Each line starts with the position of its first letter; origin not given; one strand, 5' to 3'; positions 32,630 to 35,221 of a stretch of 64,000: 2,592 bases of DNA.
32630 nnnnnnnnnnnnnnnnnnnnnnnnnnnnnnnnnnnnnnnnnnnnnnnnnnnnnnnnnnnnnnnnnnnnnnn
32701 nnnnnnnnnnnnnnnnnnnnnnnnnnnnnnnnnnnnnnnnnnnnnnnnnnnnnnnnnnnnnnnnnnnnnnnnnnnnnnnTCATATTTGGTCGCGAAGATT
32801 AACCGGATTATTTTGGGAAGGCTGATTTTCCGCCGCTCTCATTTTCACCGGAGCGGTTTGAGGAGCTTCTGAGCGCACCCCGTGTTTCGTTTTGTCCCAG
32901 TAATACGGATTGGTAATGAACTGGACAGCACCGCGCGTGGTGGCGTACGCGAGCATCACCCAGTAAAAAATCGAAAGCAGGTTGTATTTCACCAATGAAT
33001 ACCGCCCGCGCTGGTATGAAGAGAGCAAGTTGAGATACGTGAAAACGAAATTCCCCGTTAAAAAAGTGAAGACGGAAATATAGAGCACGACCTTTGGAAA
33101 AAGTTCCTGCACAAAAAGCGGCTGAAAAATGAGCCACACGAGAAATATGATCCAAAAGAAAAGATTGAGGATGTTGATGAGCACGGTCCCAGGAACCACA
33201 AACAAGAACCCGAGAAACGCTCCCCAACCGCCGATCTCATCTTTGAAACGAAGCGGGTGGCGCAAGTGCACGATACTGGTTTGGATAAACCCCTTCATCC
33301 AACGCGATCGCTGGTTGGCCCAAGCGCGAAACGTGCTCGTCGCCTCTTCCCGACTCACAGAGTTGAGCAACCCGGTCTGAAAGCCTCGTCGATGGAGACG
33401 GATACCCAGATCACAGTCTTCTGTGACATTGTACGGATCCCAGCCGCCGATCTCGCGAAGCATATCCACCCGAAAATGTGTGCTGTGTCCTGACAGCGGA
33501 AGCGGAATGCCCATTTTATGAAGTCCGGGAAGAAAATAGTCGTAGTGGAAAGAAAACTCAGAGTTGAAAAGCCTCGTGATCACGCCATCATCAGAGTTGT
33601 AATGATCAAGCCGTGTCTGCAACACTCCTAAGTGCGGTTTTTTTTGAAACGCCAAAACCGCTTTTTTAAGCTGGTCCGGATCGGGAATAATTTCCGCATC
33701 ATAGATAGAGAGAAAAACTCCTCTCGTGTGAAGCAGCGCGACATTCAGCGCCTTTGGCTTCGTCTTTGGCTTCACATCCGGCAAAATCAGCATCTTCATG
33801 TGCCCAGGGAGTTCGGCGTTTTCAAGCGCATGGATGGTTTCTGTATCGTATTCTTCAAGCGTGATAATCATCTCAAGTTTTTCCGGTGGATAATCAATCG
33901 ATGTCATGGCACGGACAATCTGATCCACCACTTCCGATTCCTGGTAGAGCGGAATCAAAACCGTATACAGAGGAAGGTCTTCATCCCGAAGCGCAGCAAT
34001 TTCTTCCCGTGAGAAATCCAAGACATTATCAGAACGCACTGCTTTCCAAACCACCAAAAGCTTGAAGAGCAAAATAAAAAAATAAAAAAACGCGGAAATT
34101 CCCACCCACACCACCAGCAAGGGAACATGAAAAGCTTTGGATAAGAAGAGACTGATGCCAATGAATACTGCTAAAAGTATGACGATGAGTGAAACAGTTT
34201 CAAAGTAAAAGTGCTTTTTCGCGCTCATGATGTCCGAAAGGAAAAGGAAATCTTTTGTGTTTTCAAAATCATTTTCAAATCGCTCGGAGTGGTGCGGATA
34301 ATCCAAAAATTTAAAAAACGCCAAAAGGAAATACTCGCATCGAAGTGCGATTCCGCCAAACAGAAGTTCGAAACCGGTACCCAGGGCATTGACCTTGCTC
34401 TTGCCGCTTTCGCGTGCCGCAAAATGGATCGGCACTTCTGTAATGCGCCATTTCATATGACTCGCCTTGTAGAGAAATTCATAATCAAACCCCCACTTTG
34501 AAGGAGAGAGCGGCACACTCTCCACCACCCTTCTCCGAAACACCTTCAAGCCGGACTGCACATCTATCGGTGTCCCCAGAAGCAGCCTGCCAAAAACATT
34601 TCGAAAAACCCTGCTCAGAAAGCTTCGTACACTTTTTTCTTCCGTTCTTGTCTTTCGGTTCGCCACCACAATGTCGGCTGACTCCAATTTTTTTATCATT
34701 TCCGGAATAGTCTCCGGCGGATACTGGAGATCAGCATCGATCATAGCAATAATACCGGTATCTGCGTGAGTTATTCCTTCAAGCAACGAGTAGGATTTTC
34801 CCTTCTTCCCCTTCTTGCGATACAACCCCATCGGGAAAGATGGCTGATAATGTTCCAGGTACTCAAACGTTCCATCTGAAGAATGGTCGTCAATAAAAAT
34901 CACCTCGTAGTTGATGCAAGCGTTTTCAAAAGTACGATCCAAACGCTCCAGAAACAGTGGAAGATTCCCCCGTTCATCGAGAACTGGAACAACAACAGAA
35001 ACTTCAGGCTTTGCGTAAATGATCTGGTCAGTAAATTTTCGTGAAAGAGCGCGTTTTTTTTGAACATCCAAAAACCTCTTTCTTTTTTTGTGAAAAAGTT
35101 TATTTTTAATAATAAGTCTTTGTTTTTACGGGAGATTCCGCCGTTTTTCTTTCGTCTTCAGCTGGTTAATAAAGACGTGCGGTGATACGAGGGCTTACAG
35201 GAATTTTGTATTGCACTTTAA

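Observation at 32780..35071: Unusual single-polypeptide fusion of a DPM1/GtrB-like GT2 and a cellulose-synthase-like processive GT2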

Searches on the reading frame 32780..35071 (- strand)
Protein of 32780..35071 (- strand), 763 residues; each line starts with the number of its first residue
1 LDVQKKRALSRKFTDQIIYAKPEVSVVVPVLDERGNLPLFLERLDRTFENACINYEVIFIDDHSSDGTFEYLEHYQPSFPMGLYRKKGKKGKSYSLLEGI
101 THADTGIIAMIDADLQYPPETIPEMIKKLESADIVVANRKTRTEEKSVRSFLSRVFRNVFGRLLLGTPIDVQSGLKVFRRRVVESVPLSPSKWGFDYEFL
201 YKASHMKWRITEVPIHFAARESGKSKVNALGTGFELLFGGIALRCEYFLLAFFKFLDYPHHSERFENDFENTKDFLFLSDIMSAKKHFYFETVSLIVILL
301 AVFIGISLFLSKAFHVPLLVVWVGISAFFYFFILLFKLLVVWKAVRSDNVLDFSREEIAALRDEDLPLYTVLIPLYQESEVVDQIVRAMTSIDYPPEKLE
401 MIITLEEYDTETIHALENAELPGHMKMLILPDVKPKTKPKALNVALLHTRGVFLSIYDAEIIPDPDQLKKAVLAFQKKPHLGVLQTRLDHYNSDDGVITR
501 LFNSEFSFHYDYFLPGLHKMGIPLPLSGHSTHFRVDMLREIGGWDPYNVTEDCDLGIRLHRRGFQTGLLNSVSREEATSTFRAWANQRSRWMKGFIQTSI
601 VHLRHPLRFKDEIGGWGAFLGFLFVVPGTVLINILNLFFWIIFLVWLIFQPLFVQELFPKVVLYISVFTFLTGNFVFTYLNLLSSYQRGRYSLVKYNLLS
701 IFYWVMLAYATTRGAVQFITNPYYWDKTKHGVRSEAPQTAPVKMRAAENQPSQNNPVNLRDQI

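Call 3: search_protein_families(library=pfam, proteins=[window:32780-35071:-], max_evalue=0.01)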
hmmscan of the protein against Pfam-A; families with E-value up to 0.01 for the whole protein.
window:32780-35071:- (763 aa): 5 families
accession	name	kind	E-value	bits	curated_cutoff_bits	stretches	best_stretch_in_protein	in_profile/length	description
PF13641.12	Glyco_tranf_2_3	-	4.5e-36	125.4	27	2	369-594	3-230/230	Glycosyltransferase like family 2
PF00535.33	Glycos_transf_2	-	3e-32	112.3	23.3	2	25-184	1-165/168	Glycosyl transferase family 2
PF13632.12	Glyco_trans_2_3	-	2.4e-24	86.7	27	1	457-652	5-177/198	Glycosyl transferase family group 2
PF13506.12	Glyco_transf_21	-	2.7e-11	43.7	21.7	1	428-592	6-173/174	Glycosyl transferase family 21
PF10111.15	Glyco_tranf_2_2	-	0.0023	17.9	27.3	0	25-130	1-107/276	Glycosyltransferase like family 2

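Call 4: search_protein_families(library=ncbifam, proteins=[window:32780-35071:-], max_evalue=0.01)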
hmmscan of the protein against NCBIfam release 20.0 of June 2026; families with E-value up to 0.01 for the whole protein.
window:32780-35071:- (763 aa): 25 families
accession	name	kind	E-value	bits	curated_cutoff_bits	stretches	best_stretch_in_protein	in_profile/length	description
TIGR03937.1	PgaC_IcaA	equivalog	1.1e-30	106.9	422.3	2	356-712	34-384/407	poly-beta-1,6-N-acetyl-D-glucosamine synthase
NF007986.1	PRK10714.1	equivalog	1.9e-21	76.4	529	1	23-228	7-211/316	undecaprenyl-phosphate 4-deoxy-4-formamido-L-arabinose transferase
TIGR03111.1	glyc2_xrt_Gpos1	hypoth_equivalog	4.5e-21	75.2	363.95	2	358-726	39-415/439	TIGR03111 family XrtG-associated glycosyltransferase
NF047588.1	GlcsyltransPgfSStrep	equivalog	1.1e-20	74.1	500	1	24-228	3-206/308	glycosyltransferase PgfS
TIGR03030.1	CelA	equivalog_domain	2.4e-20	72.2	699.1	1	349-664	112-441/714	UDP-forming cellulose synthase catalytic subunit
NF008558.0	PRK11498.1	equivalog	1.3e-19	69.7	992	1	363-658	268-565/872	UDP-forming cellulose synthase catalytic subunit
TIGR04182.1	glyco_TIGR04182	equivalog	4.8e-17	62.3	325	1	23-236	1-210/293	S-layer glycoprotein N-glycosyltransferase AglJ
TIGR04283.1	glyco_like_mftF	equivalog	1.2e-15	57.8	182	1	24-154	1-122/221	TIGR04283 family arsenosugar biosynthesis glycosyltransferase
TIGR03965.1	mycofact_glyco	equivalog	4.9e-15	55.4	280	2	21-137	73-187/467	mycofactocin biosynthesis glycosyltransferase MftF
NF041875.1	EPS_EpsD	equivalog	3.8e-14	52.8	370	2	24-135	1-110/325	exopolysaccharide biosynthesis glycosyltransferase EpsD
NF058614.1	PPMAGASynPpgS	equivalog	1.4e-10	41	370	1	26-241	4-220/226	polyprenyl-phospho-N-acetylgalactosaminyl synthase PpgS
TIGR03469.1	HpnB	hypoth_equivalog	2.3e-09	36.8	379.25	1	17-137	39-168/386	hopene-associated glycosyltransferase HpnB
NF041391.1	DPhHxTase_Halo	equivalog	2.3e-09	36.5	375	1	89-236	53-201/213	dolichyl-phosphate hexose transferase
NF038302.1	EPS_HpsE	equivalog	5e-09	35.6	300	1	23-115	2-97/307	hormogonium polysaccharide biosynthesis glycosyltransferase HpsE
NF047683.1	TeichurnBiosyTuaG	equivalog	2.3e-08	34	400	1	367-514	6-149/252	teichuronic acid biosynthesis protein TuaG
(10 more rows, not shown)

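Call 5: find_homologous_proteins(query=window:32780-35071:-, max_evalue=0.00001)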
Query window:32780-35071:- (763 aa): 2287 proteins with E <= 0.00001 among 8000 candidates; the best 120 are listed.
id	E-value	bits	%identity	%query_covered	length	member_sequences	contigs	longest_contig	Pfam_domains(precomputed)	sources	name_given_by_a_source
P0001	0.0e+0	1751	100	100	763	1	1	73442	PF13632.13,PF13506.14,PF13641.13,PF00535.33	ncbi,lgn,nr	ncbi:MAG TPA: glycosyltransferase [Candidatus Paceibacterota bacterium]|nr:glycosyltransferase [Cand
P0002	9.1e-282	955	58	93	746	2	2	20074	PF13632.13,PF13506.14,PF13641.13,PF00535.33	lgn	-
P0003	8.2e-281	952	58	93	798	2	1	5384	PF13632.13,PF13506.14,PF13641.13,PF00535.33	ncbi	-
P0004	1.1e-279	948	56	94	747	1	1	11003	PF13632.13,PF13506.14,PF13641.13,PF00535.33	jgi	-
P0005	6.4e-278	942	57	93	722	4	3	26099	PF13632.13,PF13506.14,PF13641.13,PF00535.33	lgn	-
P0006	4.3e-277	940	58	93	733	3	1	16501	PF13632.13,PF13506.14,PF13641.13,PF00535.33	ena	-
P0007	3.0e-273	927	57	93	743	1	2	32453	PF13632.13,PF13506.14,PF13641.13,PF00535.33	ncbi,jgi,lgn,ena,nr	ncbi:MAG: glycosyltransferase [Candidatus Paceibacterota bacterium]|jgi:cellulose synthase/poly-beta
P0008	1.1e-272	925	59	93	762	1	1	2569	PF13632.13,PF13506.14,PF13641.13,PF00535.33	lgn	-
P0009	1.1e-271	922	57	93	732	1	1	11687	PF13632.13,PF13506.14,PF13641.13,PF00535.33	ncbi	-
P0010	3.8e-271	920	56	95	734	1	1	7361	PF13632.13,PF10111.15,PF13506.14,PF13641.13,PF00535.33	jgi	jgi:cellulose synthase/poly-beta-1,6-N-acetylglucosamine synthase-like glycosyltransferase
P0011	6.6e-268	909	55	95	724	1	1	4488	PF13632.13,PF10111.15,PF13506.14,PF13641.13,PF00535.33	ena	-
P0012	7.6e-267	906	56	93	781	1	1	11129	PF13632.13,PF13506.14,PF13641.13,PF00535.33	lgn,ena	-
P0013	3.2e-265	900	54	93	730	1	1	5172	PF13632.13,PF10111.15,PF13506.14,PF13641.13,PF00535.33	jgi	-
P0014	4.4e-263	893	55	93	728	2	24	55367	PF13632.13,PF10111.15,PF13506.14,PF13641.13,PF00535.33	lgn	-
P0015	5.3e-263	893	53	95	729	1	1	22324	PF13632.13,PF10111.15,PF13506.14,PF13641.13,PF00535.33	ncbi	-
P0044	1.5e-246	839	54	93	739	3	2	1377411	PF13632.13,PF13506.14,PF13641.13,PF00535.33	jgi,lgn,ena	jgi:cellulose synthase/poly-beta-1,6-N-acetylglucosamine synthase-like glycosyltransferase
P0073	1.1e-192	660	60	63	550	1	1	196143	PF13632.13,PF13506.14,PF13641.13,PF00535.33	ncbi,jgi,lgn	ncbi:MAG: glycosyltransferase family 2 protein [Parcubacteria group bacterium]|jgi:cellulose synthas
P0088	3.5e-188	646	59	63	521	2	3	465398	PF13632.13,PF13506.14,PF13641.13,PF00535.33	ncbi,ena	-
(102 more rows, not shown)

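Call 6: search_solved_structures(query=window:32780-35071:-, max_evalue=0.001, show_alignments=3)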
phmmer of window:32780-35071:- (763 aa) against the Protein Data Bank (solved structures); distinct sequences matched with E-value up to 0.001: 15.
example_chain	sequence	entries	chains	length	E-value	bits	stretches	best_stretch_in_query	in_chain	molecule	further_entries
5mlz_A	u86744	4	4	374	5.7e-27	97.5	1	14-235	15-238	Dolichol monophosphate mannose synthase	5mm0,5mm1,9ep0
5ekp_C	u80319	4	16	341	1.8e-19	72.8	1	21-195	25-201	Uncharacterized glycosyltransferase sll0501 | Glycosyltransferase sll0501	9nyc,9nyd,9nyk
9nye_A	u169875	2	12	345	1.9e-19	72.7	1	21-195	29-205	Glycosyltransferase sll0501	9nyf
5eke_A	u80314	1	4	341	2e-19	72.6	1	21-195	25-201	Uncharacterized glycosyltransferase sll0501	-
9hwj_A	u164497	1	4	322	1e-18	70.2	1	21-229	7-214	Undecaprenyl-phosphate 4-deoxy-4-formamido-L-arabinose transferase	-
9bhc_C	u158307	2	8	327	3.3e-18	68.6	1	23-229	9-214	Undecaprenyl-phosphate 4-deoxy-4-formamido-L-arabinose transferase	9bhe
8vxh_A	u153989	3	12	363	4.1e-18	68.3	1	23-229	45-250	Undecaprenyl-phosphate 4-deoxy-4-formamido-L-arabinose transferase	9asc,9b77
7lby_A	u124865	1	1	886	1.2e-15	60.2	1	350-658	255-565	Cellulose synthase catalytic subunit [UDP-forming]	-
9b8v_E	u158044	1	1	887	1.2e-15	60.2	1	350-658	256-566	Cellulose synthase catalytic subunit [UDP-forming]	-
9fmv_A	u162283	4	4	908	1.2e-15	60.1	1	350-658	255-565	Cellulose synthase catalytic subunit [UDP-forming]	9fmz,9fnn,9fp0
5ej1_A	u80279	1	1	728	7.7e-11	44.2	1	360-688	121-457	Putative cellulose synthase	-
4p00_A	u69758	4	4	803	1.1e-10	43.7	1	360-688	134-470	Cellulose Synthase A subunit | Cellulose Synthase subunit A | Putative cellulose synthase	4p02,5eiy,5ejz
4hg6_A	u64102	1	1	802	1.2e-10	43.6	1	360-688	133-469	Cellulose Synthase Subunit A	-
6yv7_B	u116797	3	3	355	8.8e-08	34.1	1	21-197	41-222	Glycosyl transferase, family 2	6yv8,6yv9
6yv7_A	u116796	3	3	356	8.9e-08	34.1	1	21-197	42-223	Glycosyl transferase, family 2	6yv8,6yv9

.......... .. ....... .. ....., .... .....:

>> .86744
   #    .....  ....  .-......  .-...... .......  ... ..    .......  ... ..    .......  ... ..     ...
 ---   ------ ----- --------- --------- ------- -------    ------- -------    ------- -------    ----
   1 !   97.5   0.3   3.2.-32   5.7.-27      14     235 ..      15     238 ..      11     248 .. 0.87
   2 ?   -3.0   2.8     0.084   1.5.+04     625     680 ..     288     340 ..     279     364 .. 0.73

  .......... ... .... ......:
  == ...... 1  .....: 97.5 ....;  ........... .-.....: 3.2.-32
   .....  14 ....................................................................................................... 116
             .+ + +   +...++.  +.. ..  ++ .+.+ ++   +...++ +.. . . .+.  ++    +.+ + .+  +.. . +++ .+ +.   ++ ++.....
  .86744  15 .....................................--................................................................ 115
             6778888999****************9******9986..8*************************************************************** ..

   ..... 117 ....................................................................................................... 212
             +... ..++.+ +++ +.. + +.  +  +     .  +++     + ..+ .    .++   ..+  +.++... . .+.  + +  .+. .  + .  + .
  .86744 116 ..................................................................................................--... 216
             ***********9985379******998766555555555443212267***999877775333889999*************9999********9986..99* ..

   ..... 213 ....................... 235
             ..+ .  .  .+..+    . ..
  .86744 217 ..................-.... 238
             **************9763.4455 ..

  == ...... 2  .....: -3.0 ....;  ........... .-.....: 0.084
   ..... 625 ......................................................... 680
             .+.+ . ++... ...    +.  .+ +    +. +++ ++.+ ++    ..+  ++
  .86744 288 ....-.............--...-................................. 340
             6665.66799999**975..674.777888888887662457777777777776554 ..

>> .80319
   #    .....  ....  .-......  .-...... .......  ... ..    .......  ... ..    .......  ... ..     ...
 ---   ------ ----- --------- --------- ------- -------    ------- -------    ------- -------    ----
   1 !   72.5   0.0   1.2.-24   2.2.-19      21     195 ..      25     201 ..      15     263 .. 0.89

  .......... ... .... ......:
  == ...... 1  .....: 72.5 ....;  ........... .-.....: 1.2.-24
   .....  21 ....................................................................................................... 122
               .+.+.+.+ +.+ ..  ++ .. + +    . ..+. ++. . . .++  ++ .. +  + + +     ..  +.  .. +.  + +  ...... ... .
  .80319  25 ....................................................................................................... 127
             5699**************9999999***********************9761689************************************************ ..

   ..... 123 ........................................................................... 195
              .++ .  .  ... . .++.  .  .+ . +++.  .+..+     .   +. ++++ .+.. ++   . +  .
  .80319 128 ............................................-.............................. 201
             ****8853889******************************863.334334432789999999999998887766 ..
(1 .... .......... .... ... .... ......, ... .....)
